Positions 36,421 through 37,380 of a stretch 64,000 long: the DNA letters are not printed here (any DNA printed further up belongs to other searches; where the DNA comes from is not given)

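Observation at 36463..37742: Two-gene island bracketed by terminators where rplA should follow rplK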

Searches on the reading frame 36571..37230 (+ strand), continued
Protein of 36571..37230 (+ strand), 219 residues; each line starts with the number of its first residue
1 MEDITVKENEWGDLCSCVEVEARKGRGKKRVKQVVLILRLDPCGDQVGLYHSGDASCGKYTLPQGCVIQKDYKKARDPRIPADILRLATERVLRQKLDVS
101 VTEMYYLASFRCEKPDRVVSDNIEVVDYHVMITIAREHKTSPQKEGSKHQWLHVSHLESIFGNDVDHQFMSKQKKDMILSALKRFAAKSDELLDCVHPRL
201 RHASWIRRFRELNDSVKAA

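Call 61: search_protein_families(library=ncbifam, proteins=[window:36571-37227:+, P0042, P0046, P0065, L010:743-1264:+], max_evalue=0.01)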
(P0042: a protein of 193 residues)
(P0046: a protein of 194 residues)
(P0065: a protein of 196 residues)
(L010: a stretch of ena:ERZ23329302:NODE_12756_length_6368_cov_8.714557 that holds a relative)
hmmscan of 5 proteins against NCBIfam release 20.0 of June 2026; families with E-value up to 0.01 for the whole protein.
window:36571-37227:+ (219 aa): 0 families

P0042 (193 aa): 17 families
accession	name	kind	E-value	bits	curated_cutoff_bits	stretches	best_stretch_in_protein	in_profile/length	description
NF006961.0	PRK09438.1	equivalog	1.8e-07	30.7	103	1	18-87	4-67/151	dihydroneopterin triphosphate diphosphatase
NF001938.0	PRK00714.1-5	equivalog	1e-06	28.2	116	1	42-82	35-75/172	RNA pyrophosphohydrolase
NF001936.0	PRK00714.1-3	equivalog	1.8e-06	27.9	118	1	19-81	3-64/155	RNA pyrophosphohydrolase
NF041652.1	Nud_hyd_Dein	equivalog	3.2e-06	27.4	200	1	40-102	28-91/152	Nudix hydrolase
NF001937.0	PRK00714.1-4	equivalog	4.4e-06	26.4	139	1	49-105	28-86/161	RNA pyrophosphohydrolase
NF003787.0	PRK05379.1-4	equivalog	5.5e-05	22.3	449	1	35-146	216-325/346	bifunctional nicotinamide-nucleotide adenylyltransferase/Nudix hydroxylase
NF001935.0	PRK00714.1-2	equivalog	8.9e-05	22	259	1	52-107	31-88/183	RNA pyrophosphohydrolase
NF008736.0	PRK11762.1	equivalog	0.00022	20.8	169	1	23-81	45-103/186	ADP compounds hydrolase NudE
NF001934.0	PRK00714.1-1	equivalog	0.00026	20.5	241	1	50-96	29-75/176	RNA pyrophosphohydrolase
NF012016.0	PRK15472.1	equivalog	0.0004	20.1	95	1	53-86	32-65/141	nucleoside triphosphatase NudI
NF001299.0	PRK00241.1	equivalog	0.00051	19.6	158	1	40-84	148-191/263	NAD(+) diphosphatase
TIGR02705.1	nudix_YtkD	equivalog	0.00068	19.2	154.4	1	59-83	52-76/156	RNA deprotection pyrophosphohydrolase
NF052459.1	OxoGTPPhMutT1Mycb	equivalog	0.0012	18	475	1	52-81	29-58/292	8-oxo-(d)GTP phosphatase MutT1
NF007834.0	PRK10546.1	equivalog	0.0021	17.9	156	1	25-93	6-69/135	pyrimidine (deoxy)nucleoside triphosphate diphosphatase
NF006530.0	PRK08999.1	equivalog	0.0035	16.4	245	1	40-100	20-79/315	Nudix family hydrolase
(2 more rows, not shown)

P0046 (194 aa): 9 families
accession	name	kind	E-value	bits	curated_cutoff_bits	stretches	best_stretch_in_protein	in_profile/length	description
TIGR02705.1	nudix_YtkD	equivalog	3.1e-05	23.6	154.4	1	56-98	43-84/156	RNA deprotection pyrophosphohydrolase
NF001938.0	PRK00714.1-5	equivalog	9.4e-05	21.8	116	1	31-93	15-80/172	RNA pyrophosphohydrolase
NF008736.0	PRK11762.1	equivalog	0.00015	21.3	169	1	29-86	45-102/186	ADP compounds hydrolase NudE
NF007834.0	PRK10546.1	equivalog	0.00017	21.4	156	1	36-111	10-82/135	pyrimidine (deoxy)nucleoside triphosphate diphosphatase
NF006961.0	PRK09438.1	equivalog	0.001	18.6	103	1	65-96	39-70/151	dihydroneopterin triphosphate diphosphatase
TIGR00586.1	mutt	equivalog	0.002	18.1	97.9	1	30-88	5-62/129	8-oxo-dGTP diphosphatase MutT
NF006530.0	PRK08999.1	equivalog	0.0025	16.9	245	1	58-89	33-64/315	Nudix family hydrolase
NF001299.0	PRK00241.1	equivalog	0.0042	16.6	158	1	65-98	166-198/263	NAD(+) diphosphatase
NF003787.0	PRK05379.1-4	equivalog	0.0065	15.5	449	1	62-108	237-282/346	bifunctional nicotinamide-nucleotide adenylyltransferase/Nudix hydroxylase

P0065 (196 aa): 13 families
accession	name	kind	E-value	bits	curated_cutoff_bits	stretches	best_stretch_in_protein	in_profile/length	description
NF001938.0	PRK00714.1-5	equivalog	4.5e-07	29.4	116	1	27-88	12-76/172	RNA pyrophosphohydrolase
NF001937.0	PRK00714.1-4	equivalog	1.4e-05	24.8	139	1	60-101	34-73/161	RNA pyrophosphohydrolase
NF008736.0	PRK11762.1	equivalog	2.3e-05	24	169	1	55-87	72-104/186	ADP compounds hydrolase NudE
NF001936.0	PRK00714.1-3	equivalog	2.4e-05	24.3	118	1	60-89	38-67/155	RNA pyrophosphohydrolase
NF006530.0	PRK08999.1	equivalog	2.7e-05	23.4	245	1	62-92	38-68/315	Nudix family hydrolase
NF007834.0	PRK10546.1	equivalog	0.00019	21.3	156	1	47-129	22-100/135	pyrimidine (deoxy)nucleoside triphosphate diphosphatase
NF001299.0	PRK00241.1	equivalog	0.00022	20.8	158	1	64-100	166-200/263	NAD(+) diphosphatase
NF041652.1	Nud_hyd_Dein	equivalog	0.0003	21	200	1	46-105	34-89/152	Nudix hydrolase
NF001935.0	PRK00714.1-2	equivalog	0.00032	20.2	259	1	61-90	35-64/183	RNA pyrophosphohydrolase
NF001934.0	PRK00714.1-1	equivalog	0.00038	19.9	241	1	59-94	33-68/176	RNA pyrophosphohydrolase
TIGR02705.1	nudix_YtkD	equivalog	0.00043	19.9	154.4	1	59-98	47-84/156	RNA deprotection pyrophosphohydrolase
NF006961.0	PRK09438.1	equivalog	0.0018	17.7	103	1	64-96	39-71/151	dihydroneopterin triphosphate diphosphatase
NF012016.0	PRK15472.1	equivalog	0.0039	16.9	95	1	62-92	36-66/141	nucleoside triphosphatase NudI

L010:743-1264:+ (174 aa): 0 families

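Call 65: search_protein_families(library=pfam, proteins=[L010:743-1264:+, P0042], max_evalue=0.01)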
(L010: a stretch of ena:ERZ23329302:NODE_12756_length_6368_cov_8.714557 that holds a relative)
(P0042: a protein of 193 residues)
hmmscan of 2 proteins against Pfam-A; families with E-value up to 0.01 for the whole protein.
L010:743-1264:+ (174 aa): 0 families

P0042 (193 aa): 1 family
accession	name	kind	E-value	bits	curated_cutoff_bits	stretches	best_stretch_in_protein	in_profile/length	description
PF00293.34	NUDIX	-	7.9e-16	58.7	21.1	1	24-152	4-125/134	NUDIX domain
